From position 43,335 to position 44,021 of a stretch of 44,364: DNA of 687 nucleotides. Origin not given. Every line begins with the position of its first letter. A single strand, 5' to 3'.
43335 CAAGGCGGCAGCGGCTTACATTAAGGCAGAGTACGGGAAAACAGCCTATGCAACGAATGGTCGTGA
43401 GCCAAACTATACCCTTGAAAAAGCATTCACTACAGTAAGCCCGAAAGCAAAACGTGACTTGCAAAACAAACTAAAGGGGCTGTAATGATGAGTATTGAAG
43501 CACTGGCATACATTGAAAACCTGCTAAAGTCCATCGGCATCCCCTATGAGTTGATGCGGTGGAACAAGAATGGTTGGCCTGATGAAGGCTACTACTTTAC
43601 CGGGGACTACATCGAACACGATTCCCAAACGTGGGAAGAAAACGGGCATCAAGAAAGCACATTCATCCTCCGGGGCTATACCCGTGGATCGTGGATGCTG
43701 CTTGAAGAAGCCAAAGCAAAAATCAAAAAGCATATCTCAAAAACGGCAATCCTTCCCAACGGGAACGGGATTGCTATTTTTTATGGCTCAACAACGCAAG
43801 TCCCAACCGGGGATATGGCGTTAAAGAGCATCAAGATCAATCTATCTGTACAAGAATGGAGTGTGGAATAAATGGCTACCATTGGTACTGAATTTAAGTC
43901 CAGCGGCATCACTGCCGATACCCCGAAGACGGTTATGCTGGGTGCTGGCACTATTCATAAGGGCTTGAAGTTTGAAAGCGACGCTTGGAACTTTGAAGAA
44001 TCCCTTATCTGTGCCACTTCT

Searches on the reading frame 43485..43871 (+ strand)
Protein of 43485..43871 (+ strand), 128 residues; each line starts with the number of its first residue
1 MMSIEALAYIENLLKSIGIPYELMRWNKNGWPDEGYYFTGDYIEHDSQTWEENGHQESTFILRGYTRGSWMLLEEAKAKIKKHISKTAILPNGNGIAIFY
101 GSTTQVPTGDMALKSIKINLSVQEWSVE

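Call 31: search_protein_families(library=phrogs, proteins=[window:43485-43871:+], max_evalue=0.001)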
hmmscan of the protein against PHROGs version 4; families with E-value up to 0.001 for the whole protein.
window:43485-43871:+ (128 aa): 1 family
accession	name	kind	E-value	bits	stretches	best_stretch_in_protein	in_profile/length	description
phrog_957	-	head and packaging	3.7e-09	37.5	1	37-126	33-119/121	head protein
